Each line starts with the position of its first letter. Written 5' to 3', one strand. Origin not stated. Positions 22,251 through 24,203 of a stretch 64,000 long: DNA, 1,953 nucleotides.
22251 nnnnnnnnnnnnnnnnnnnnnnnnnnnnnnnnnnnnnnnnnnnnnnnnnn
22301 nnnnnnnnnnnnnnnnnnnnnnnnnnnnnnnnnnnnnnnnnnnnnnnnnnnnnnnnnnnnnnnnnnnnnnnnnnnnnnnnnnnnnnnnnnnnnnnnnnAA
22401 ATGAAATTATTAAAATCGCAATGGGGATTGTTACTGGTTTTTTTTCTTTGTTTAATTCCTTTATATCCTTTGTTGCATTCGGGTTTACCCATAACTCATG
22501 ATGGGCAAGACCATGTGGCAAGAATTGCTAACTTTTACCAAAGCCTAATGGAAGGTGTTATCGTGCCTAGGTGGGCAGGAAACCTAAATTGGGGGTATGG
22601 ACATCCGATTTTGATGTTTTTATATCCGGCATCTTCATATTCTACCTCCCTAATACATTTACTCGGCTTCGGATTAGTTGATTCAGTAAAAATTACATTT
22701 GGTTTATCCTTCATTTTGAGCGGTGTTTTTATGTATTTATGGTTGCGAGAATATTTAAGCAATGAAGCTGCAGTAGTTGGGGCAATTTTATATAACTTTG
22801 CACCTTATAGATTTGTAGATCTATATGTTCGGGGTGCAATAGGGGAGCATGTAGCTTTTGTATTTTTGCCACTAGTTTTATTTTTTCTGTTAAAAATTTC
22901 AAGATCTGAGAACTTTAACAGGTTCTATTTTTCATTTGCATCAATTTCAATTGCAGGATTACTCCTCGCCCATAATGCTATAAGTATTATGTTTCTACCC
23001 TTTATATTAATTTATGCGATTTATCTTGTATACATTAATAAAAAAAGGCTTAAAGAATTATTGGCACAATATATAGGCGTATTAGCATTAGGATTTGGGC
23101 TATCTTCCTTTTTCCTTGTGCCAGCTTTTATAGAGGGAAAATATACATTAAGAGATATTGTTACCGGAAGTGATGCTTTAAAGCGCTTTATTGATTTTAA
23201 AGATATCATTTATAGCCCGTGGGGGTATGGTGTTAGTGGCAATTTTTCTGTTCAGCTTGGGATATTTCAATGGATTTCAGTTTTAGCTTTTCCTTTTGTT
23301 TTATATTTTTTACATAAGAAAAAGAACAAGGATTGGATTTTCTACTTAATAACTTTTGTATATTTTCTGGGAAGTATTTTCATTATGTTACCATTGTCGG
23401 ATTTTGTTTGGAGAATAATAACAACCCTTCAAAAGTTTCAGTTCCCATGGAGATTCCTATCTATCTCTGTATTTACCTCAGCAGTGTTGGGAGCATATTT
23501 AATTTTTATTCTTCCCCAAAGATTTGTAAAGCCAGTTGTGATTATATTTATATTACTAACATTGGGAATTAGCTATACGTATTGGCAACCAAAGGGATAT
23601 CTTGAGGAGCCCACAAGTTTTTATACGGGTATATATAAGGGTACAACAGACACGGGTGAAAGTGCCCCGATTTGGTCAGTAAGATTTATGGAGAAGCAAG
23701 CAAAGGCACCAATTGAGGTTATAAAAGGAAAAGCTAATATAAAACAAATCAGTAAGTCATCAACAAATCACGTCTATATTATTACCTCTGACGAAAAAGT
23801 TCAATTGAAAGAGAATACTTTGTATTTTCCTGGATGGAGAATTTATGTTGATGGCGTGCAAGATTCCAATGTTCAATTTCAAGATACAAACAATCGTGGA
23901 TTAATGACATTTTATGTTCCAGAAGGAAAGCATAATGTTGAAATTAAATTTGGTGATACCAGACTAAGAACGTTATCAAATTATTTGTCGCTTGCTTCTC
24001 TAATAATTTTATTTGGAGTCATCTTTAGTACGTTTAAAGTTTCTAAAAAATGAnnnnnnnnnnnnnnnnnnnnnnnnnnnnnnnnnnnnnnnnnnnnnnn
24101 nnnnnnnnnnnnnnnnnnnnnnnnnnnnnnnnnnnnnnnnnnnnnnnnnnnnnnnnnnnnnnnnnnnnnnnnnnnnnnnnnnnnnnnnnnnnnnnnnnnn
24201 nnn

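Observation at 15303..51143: Family of four ~510-560-aa YfhO-related membrane proteins with a distinctive N-terminal H-D-(G/D)...H...R...P-(R/V)-(W/V)...N-x-G-(Y/F)-G-x-P motif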

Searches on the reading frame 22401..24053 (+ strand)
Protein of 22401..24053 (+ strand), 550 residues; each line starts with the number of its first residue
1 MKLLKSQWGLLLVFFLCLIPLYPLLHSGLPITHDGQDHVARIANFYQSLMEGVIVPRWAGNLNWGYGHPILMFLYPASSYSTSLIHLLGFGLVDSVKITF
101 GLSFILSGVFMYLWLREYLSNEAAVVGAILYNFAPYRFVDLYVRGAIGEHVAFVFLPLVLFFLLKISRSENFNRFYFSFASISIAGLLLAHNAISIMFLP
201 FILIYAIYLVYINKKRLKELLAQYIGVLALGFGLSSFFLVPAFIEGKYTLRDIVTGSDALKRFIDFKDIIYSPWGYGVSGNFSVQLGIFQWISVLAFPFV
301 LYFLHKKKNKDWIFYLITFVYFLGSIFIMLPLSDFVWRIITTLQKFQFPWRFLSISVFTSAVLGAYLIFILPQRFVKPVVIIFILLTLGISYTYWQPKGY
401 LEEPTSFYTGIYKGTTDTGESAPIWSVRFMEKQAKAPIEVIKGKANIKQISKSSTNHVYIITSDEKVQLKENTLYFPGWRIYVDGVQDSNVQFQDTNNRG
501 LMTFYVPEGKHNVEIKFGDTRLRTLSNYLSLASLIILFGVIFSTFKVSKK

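Call 5: search_protein_families(library=pfam, proteins=[window:22401-24053:+], max_evalue=1)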
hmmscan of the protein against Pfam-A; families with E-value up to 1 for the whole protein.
window:22401-24053:+ (550 aa): 2 families
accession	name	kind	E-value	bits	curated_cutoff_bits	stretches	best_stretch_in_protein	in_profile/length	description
PF10131.15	PTPS_related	-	3.1e-11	42.9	26.4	1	93-401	23-313/621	6-pyruvoyl-tetrahydropterin synthase related domain; membrane protein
PF02516.20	STT3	-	0.014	15.4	24.5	1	67-334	71-278/405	Oligosaccharyl transferase STT3, N-terminal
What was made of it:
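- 22401..24053 (+): Paralog C (550 aa), PF10131/GT-C. Its stop overlaps the start of the downstream YfhO gene (ATGA). Pfam 42.9 bits (call 5).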

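Call 6: search_protein_families(library=ncbifam, proteins=[window:22401-24053:+], max_evalue=1)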
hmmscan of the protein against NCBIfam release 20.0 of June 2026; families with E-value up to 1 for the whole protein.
window:22401-24053:+ (550 aa): 0 families

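Call 10: find_homologous_proteins(query=window:22401-24053:+, max_evalue=0.00001)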
Query window:22401-24053:+ (550 aa): 1992 proteins with E <= 0.00001 among 8000 candidates; the best 120 are listed.
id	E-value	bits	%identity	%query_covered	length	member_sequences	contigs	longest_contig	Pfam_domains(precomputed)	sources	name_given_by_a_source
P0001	0.0e+0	1224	100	100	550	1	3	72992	PF10131.16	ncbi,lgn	-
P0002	2.9e-264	896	70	100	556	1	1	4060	PF10131.16,PF13231.13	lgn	-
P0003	7.2e-228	776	62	98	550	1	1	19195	PF10131.16,PF09586.17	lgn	-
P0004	4.3e-226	770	61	100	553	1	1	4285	PF10131.16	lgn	-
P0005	6.0e-225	766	62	100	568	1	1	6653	PF10131.16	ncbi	-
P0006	3.5e-224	764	60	100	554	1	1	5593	-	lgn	-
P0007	1.0e-222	759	62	99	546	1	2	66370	PF10131.16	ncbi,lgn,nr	ncbi:MAG TPA: 6-pyruvoyl-tetrahydropterin synthase-related protein [Patescibacteria group bacterium]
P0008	1.6e-219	748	61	99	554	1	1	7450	PF10131.16,PF09586.17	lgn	-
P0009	8.4e-219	746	61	95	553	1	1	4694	PF10131.16,PF13231.13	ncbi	-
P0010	2.2e-216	738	61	99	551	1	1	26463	PF10131.16,PF13231.13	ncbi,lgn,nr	ncbi:MAG TPA: 6-pyruvoyl-tetrahydropterin synthase-related protein [Patescibacteria group bacterium]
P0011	3.8e-216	737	58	100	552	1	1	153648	PF10131.16,PF13231.13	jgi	jgi:hypothetical protein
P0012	8.5e-215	733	62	95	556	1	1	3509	PF10131.16,PF09586.17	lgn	-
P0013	1.1e-212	726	59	100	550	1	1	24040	PF10131.16,PF13231.13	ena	-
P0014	3.0e-212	724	61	96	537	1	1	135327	PF10131.16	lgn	-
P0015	6.3e-212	723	58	99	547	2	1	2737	PF10131.16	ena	-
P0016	1.1e-211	722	58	98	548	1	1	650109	PF10131.16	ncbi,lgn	-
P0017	2.4e-210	718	58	100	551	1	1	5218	PF10131.16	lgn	-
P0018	4.3e-210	717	59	100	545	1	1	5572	PF10131.16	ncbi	-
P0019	4.5e-210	717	57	100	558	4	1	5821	PF10131.16,PF13231.13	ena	-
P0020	2.9e-208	711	56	100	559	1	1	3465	PF10131.16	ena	-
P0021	1.2e-207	709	59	96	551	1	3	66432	PF10131.16,PF13231.13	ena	-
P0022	1.7e-207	709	57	99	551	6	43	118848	PF10131.16,PF13231.13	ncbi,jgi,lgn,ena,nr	ncbi:MAG: hypothetical protein A3G66_01330 [Candidatus Levybacteria bacterium RIFCSPLOWO2_12_FULL_39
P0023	4.9e-206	704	59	95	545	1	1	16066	PF10131.16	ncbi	-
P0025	3.0e-205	701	58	92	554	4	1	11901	PF10131.16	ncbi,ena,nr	ncbi:MAG: hypothetical protein A2776_00945 [Candidatus Levybacteria bacterium RIFCSPHIGHO2_01_FULL_4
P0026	3.0e-205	701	58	96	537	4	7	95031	PF10131.16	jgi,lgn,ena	-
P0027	5.3e-204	697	60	91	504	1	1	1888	PF10131.16,PF09586.17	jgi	jgi:hypothetical protein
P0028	1.7e-203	695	58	93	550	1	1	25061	PF10131.16,PF13231.13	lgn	-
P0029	3.3e-203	694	57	97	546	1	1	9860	PF10131.16,PF13231.13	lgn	-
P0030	9.9e-201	686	57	97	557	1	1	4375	PF10131.16,PF13231.13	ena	-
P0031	1.3e-200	686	60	98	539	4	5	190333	PF10131.16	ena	-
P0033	1.2e-199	683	58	94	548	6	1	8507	PF10131.16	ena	-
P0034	1.7e-199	682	56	94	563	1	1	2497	PF10131.16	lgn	-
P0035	2.6e-199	682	56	97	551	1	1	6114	PF10131.16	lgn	-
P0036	4.3e-199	681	57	95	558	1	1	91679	PF10131.16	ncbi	-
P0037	1.1e-198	680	58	95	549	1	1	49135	PF10131.16,PF13231.13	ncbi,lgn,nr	ncbi:MAG: 6-pyruvoyl-tetrahydropterin synthase-related protein [bacterium]|nr:6-pyruvoyl-tetrahydrop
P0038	5.2e-198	677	58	93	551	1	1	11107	PF10131.16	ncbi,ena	-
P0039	9.8e-198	676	58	93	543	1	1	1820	PF10131.16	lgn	-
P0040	1.0e-197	676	58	95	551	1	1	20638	PF10131.16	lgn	-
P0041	2.9e-197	675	56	99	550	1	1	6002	PF10131.16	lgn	-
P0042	3.2e-197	675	57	91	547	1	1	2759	PF10131.16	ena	-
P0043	3.7e-197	674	58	98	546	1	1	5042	PF10131.16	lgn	-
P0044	8.6e-197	673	58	94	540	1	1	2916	PF10131.16,PF09586.17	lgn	-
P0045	8.6e-197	673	57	98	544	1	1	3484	PF10131.16,PF13231.13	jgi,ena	jgi:hypothetical protein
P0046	1.3e-196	673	54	98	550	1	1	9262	PF10131.16,PF13231.13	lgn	-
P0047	2.5e-196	672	56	97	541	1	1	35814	PF10131.16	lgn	-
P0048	3.9e-196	671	54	98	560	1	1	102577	PF10131.16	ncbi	-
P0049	6.0e-196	670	56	100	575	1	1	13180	PF10131.16,PF13231.13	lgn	-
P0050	1.5e-195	669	58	92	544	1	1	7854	PF10131.16,PF09586.17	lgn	-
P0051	4.3e-195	668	57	95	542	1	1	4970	PF10131.16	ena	-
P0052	7.2e-195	667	57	93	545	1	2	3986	PF10131.16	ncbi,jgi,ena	-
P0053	7.8e-195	667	56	92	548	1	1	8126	PF10131.16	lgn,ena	-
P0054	1.2e-194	666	58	94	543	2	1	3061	PF10131.16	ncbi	-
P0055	1.3e-194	666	57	92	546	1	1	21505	PF10131.16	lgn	-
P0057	4.3e-194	664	57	93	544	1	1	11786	PF10131.16,PF09586.17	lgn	-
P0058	1.3e-193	663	56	96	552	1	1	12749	PF10131.16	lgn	-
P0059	4.6e-193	661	57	91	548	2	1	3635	PF10131.16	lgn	-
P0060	6.6e-193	660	57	89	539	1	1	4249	PF10131.16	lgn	-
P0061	6.9e-193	660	56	96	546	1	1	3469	PF10131.16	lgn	-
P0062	7.0e-193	660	56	94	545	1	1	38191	PF10131.16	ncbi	-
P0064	9.0e-193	660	55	100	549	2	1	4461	PF10131.16,PF09586.17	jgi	-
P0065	1.5e-192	659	57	89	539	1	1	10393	PF10131.16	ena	-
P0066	1.7e-192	659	58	94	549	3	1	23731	PF10131.16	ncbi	-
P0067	1.9e-192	659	55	100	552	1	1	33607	PF10131.16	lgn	-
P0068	2.0e-192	659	55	98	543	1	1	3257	PF10131.16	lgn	-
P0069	3.3e-192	658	57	96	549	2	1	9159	PF10131.16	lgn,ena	-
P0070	4.4e-192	658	58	93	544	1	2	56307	PF10131.16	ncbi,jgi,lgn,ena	-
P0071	6.4e-192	657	55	98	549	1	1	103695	PF10131.16,PF13231.13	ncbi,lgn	-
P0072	9.3e-192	657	58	96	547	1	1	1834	PF10131.16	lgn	-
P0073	1.2e-191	656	53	98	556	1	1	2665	PF10131.16,PF09586.17,PF13231.13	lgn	-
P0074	1.3e-191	656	55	93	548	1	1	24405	PF10131.16,PF09586.17,PF13231.13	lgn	-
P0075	1.7e-191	656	58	93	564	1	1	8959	PF10131.16,PF20176.4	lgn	-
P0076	1.8e-191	656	56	94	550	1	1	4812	PF10131.16,PF13231.13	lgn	-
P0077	2.1e-191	656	53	100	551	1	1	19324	PF10131.16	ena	-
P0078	3.1e-191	655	56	93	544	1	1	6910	PF10131.16,PF20176.4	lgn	-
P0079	3.4e-191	655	57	95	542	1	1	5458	PF10131.16,PF20176.4,PF09586.17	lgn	-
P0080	4.3e-191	654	57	93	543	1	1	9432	PF10131.16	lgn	-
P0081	4.5e-191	654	55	93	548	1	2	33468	PF10131.16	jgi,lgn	jgi:uncharacterized membrane protein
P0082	5.3e-191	654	58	94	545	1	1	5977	PF10131.16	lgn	-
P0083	5.4e-191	654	56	97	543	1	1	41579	PF10131.16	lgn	-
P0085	1.2e-190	653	57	95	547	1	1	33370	PF10131.16,PF13231.13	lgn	-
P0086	1.7e-190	653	55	97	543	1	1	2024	PF10131.16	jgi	-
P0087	1.7e-190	653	55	98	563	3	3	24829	PF10131.16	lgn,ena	-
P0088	1.9e-190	652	58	92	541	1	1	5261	PF10131.16,PF09586.17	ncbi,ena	-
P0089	1.9e-190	652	57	96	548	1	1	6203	PF10131.16,PF13231.13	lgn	-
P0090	2.5e-190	652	53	98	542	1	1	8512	PF10131.16,PF09586.17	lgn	-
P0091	3.9e-190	651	56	96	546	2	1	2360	PF10131.16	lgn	-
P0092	4.2e-190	651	56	94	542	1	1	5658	PF10131.16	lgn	-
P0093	5.3e-190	651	54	98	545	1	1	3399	PF10131.16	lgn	-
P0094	5.4e-190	651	56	93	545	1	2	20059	PF10131.16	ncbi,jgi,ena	-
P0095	6.8e-190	650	55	96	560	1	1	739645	PF10131.16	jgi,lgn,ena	-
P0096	1.4e-189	649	56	94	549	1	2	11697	PF10131.16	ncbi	-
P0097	1.5e-189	649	57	95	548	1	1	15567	PF10131.16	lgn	-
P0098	2.3e-189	649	57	96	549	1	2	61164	PF10131.16,PF09586.17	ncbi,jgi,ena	-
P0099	2.8e-189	648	54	97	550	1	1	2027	PF10131.16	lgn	-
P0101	7.1e-189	647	55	95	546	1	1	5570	PF10131.16,PF13231.13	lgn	-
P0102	7.3e-189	647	55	97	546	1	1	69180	PF10131.16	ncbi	-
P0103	1.2e-188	646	54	94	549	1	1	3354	PF10131.16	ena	-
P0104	1.2e-188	646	55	93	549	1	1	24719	PF10131.16,PF13231.13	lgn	-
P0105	1.3e-188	646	55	97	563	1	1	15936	PF10131.16,PF09586.17,PF13231.13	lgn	-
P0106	1.4e-188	646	55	95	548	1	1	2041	PF10131.16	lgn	-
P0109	2.7e-188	645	55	97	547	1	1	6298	PF10131.16,PF13231.13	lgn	-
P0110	2.9e-188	645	55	94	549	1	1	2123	PF10131.16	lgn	-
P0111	3.0e-188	645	55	98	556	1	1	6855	PF10131.16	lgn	-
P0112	3.2e-188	645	53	99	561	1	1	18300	PF10131.16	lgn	-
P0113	3.9e-188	645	56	95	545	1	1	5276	PF10131.16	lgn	-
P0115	5.0e-188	644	55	96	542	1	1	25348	PF10131.16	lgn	-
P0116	6.6e-188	644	56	96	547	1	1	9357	PF10131.16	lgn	-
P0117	8.9e-188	644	55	96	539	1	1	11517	PF10131.16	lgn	-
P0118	9.7e-188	643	56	94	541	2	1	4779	PF10131.16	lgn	-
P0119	1.2e-187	643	55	95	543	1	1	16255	PF10131.16,PF09586.17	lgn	-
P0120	1.4e-187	643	55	95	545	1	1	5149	PF10131.16,PF13231.13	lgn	-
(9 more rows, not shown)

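Call 30: predict_structure(alignment_id=A2)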
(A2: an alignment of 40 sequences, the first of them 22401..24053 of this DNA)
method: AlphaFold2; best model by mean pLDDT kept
length: 550 residues; sequences in the alignment: 40
mean_pLDDT: 89.9   pTM: 0.91
mean pLDDT of the five models: 89.9, 87.7, 85.8, 85.7, 85.4
residues with pLDDT >= 90: 380; 70-90: 127; 50-70: 34; < 50: 9
segments of 3 or more residues with pLDDT < 50: 277-280, 548-550
pLDDT, mean of each block of 10 residues (from residue 1): 80 97 95 89 93 90 83 82 96 97 98 98 98 94 90 98 97 95 97 88 98 95 98 95 78 62 88 65 85 97 96 98 96 91 80 95 98 96 95 91 90 63 64 82 96 95 96 90 92 78 94 94 94 96 66
secondary structure, 60 per line:
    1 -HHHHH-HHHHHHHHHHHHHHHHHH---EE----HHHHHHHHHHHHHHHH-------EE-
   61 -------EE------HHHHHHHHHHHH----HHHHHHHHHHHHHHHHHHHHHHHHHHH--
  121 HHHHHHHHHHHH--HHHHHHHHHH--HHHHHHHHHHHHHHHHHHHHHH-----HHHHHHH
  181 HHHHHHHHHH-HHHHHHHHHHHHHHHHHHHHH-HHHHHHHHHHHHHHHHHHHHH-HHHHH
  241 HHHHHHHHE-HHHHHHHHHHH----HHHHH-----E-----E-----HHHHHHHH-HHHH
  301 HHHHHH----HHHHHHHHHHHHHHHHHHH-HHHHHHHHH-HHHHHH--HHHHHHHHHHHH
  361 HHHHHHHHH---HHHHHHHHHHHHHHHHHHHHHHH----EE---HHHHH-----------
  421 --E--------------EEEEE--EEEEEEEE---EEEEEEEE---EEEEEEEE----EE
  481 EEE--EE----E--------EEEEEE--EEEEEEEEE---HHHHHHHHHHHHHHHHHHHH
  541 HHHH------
elements in order: H2-6 H8-25 H35-50 H76-87 H92-118 H121-132 H135-144 H147-168 H174-190 H192-212 H214-234 H236-248 H251-261 H266-270 H288-295 H297-306 H311-329 H331-339 H341-346 H349-369 H373-395 H405-409 E438-442 E445-452 E456-463 E467-474 E479-483 E501-506 E509-517 H521-544
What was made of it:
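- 22401..24053 (+): AF2 pLDDT 89.9, pTM 0.91 (call 30).
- The whole protein is 12 TM helices plus a beta-sandwich (call 30).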

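Call 35: fold_search(model_id=the predicted structure, library=pdb)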
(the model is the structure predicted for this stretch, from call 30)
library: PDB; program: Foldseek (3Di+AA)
matches with E <= 10: 326; with E <= 0.001: 13
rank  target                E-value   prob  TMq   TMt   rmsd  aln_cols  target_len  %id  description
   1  8age_A                9.3e-06  1.00  0.45  0.39  12.1       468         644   13  Structure of yeast oligosaccharylransferase complex with acceptor peptide bound (released 2022-12-07)
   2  8agb_A                1.6e-05  1.00  0.46  0.40  13.3       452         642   15  Structure of yeast oligosaccharylransferase complex with lipid-linked oligosaccharide bound (released 2022-12-07)
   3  6ezn_F                5.1e-05  1.00  0.44  0.38  15.2       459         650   16  Cryo-EM structure of the yeast oligosaccharyltransferase (OST) complex (released 2018-01-17)
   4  7oci_F                8.7e-05  1.00  0.45  0.39  13.5       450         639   15  Cryo-EM structure of yeast Ost6p containing oligosaccharyltransferase complex (released 2022-02-16)
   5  6c26_A                9.9e-05  1.00  0.43  0.37  15.0       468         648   14  The Cryo-EM structure of a eukaryotic oligosaccharyl transferase complex (released 2018-01-31)
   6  8pn9_A                1.4e-04  1.00  0.42  0.36  11.4       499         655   12  Structure of human oligosaccharyltransferase OST-A complex bound to NGI-1 (released 2024-05-08)
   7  8agc_A                1.5e-04  1.00  0.41  0.34  14.4       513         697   13  Structure of yeast oligosaccharylransferase complex with lipid-linked oligosaccharide and non-acceptor peptide bound (released 2022-12-07)
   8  6s7t_A                1.9e-04  1.00  0.43  0.35  11.0       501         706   13  Cryo-EM structure of human oligosaccharyltransferase complex OST-B (released 2019-12-18)
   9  3wak                  3.2e-04  1.00  0.44  0.30  12.5       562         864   13  Crystal structure of the Archaeoglobus fulgidus oligosaccharyltransferase (O29867_ARCFU) in the apo form (released 2013-10-30)
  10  3waj                  4.5e-04  1.00  0.40  0.29  16.4       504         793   15  Crystal structure of the Archaeoglobus fulgidus oligosaccharyltransferase (O29867_ARCFU) complex with Zn and sulfate (released 2013-10-30)
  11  6s7o_A                7.2e-04  1.00  0.42  0.36  11.7       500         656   12  Cryo-EM structure of human oligosaccharyltransferase complex OST-A (released 2019-12-18)
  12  8b6l_I                8.2e-04  1.00  0.38  0.32  20.6       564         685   12  Subtomogram average of the human Sec61-TRAP-OSTA-translocon (released 2022-12-07)
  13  6w98_A                9.7e-04  1.00  0.45  0.21   7.8       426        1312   14  Single-Particle Cryo-EM Structure of Arabinofuranosyltransferase AftD from Mycobacteria (released 2020-05-13)
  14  5ezm                  1.7e-03  1.00  0.30  0.31  18.4       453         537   14  Crystal Structure of ArnT from Cupriavidus metallidurans in the apo state (released 2016-02-17)
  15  6wby                  2.0e-03  1.00  0.42  0.20   8.6       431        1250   12  Single-Particle Cryo-EM Structure of Arabinofuranosyltransferase AftD from Mycobacteria, Mutant R1389S Class 2 (released 2020-05-13)
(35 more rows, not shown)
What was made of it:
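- On GT-C glycosyltransferase superfamily: The top 27 Foldseek hits are all GT-C glycosyltransferases, with best E 9e-6 and TM-score about 0.45 (call 35).
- The top 27 Foldseek hits are all GT-C glycosyltransferases, led by STT3, with best E 9e-6 (call 35).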

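Call 40: find_encoding_contigs(protein=P0001, flank=3000, max_places=3)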
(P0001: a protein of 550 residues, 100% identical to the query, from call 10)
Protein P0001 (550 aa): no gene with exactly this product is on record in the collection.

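Call 42: find_related_loci(query=A2, collection=genome_contigs, flank=10000)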
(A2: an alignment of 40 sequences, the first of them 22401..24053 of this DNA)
Query A2 (550 aa) in genome_contigs; peptide patterns used: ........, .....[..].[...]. (x = any residue, [..] = any of these).
235 stretches matched a pattern; 208 encode a relative of the query (tblastn E <= 1e-3); the best 80 are kept; 80 distinct loci.
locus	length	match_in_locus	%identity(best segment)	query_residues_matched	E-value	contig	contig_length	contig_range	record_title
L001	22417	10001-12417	62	1-542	0e+0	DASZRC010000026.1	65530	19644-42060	MAG TPA_asm: Patescibacteria group bacterium isolate SMAG_U6014 k141_752773, whole genome shotgun sequence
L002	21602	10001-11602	58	3-539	0e+0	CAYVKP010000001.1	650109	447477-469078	MAG TPA_asm: uncultured Gammaproteobacteria bacterium isolate SRP200132_co1_547 genome assembly, contig: NODE_2_length_6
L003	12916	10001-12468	57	1-547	0e+0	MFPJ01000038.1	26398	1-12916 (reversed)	MAG: Candidatus Levybacteria bacterium RIFCSPLOWO2_12_FULL_39_17 rifcsplowo2_12_scaffold_5438, whole genome shotgun sequ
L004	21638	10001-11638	54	2-541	0e+0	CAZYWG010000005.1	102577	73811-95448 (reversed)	MAG TPA_asm: uncultured Gammaproteobacteria bacterium isolate SRP200132_co1_187 genome assembly, contig: NODE_214_length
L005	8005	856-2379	60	50-545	0e+0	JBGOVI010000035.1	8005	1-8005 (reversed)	MAG: Patescibacteria group bacterium isolate OBJ_0618_7090110_119 k141_1094064_length_8005_cov_23.6096, whole genome sho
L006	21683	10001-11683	57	1-550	0e+0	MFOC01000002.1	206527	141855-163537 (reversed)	MAG: Candidatus Levybacteria bacterium RIFCSPHIGHO2_02_FULL_40_18 rifcsphigho2_02_scaffold_124, whole genome shotgun seq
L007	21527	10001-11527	59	26-537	0e+0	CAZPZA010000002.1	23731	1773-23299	MAG TPA_asm: uncultured Gammaproteobacteria bacterium isolate binchicken_co21_463 genome assembly, contig: NODE_1004_len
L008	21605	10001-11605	53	10-549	0e+0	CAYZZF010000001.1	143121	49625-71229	MAG TPA_asm: uncultured Gammaproteobacteria bacterium isolate SRP093762_co1_95 genome assembly, contig: NODE_60_length_1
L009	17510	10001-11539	55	24-535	0e+0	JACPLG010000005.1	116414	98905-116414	MAG: Candidatus Levyibacteriota bacterium isolate NC_groundwater_515_Ag_S-0.1um_38_10 S35_SO-1_scaffold_66847, whole gen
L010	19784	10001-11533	55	26-535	0e+0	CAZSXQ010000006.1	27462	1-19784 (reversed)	MAG TPA_asm: uncultured Gammaproteobacteria bacterium isolate SRP011637_co1_148 genome assembly, contig: NODE_418_length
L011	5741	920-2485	52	17-540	0e+0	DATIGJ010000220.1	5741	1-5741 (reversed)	MAG TPA_asm: Patescibacteria group bacterium isolate SMAG_U16418 k141_1094235, whole genome shotgun sequence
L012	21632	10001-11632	53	1-549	0e+0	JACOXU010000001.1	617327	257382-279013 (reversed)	MAG: Candidatus Levyibacteriota bacterium isolate NC_groundwater_161_Ag_S-0.1um_37_19 S4_GD2017_2_S1_scaffold_10, whole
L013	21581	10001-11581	52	13-541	1e-180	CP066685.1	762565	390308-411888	MAG: Candidatus Levyibacteriota bacterium isolate NC_groundwater_389_Ag_B-0.1um_36_40 chromosome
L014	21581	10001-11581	53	11-535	2e-180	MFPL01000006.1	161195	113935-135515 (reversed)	MAG: Candidatus Levybacteria bacterium RIFCSPLOWO2_12_FULL_41_12 rifcsplowo2_12_scaffold_275, whole genome shotgun seque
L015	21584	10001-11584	53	1-527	2e-180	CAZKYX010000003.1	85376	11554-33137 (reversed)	MAG TPA_asm: uncultured Gammaproteobacteria bacterium isolate SRP286056_co1_17 genome assembly, contig: NODE_219_length_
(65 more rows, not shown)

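Call 52: search_solved_structures(query=A2, max_evalue=10, show_alignments=3)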
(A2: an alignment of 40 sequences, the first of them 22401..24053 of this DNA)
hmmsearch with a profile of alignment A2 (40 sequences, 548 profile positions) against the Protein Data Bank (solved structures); distinct sequences matched with E-value up to 10: 0.

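Call 63: search_dna_similar(query=window:22401-24053:+, collection=plasmids, mode=protein, max_evalue=0.001, max_rows=20)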
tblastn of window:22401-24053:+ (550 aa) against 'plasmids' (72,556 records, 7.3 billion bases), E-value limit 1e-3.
Records with a match: 5; places in all: 5; records where one place covers at least 80% of the query: 1.
Best place of each record, by identity: <60% 5.
By first word of the organism name: Sphingobium 3; Roseomonas 1; Aeromonas 1.
By predicted mobility (MOB-suite, as given by PLSDB): non-mobilizable 5.
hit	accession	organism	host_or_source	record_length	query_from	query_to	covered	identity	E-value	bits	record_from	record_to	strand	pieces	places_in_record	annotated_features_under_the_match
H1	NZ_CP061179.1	Roseomonas haemaphysalidis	tick,pure culture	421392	22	536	94%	23.8%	5e-14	83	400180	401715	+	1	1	hypothetical protein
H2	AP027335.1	Sphingobium sp. TomTYG71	-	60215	43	360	58%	27.4%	9e-11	73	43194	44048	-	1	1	hypothetical protein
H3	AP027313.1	Sphingobium sp. TomMM7A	-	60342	43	360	58%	27.4%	9e-11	73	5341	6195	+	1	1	hypothetical protein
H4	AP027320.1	Sphingobium sp. TomTYG42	-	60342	43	360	58%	27.4%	9e-11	73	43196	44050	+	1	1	hypothetical protein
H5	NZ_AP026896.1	Aeromonas caviae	Microbe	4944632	33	149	21%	33.9%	4e-4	51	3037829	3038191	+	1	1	none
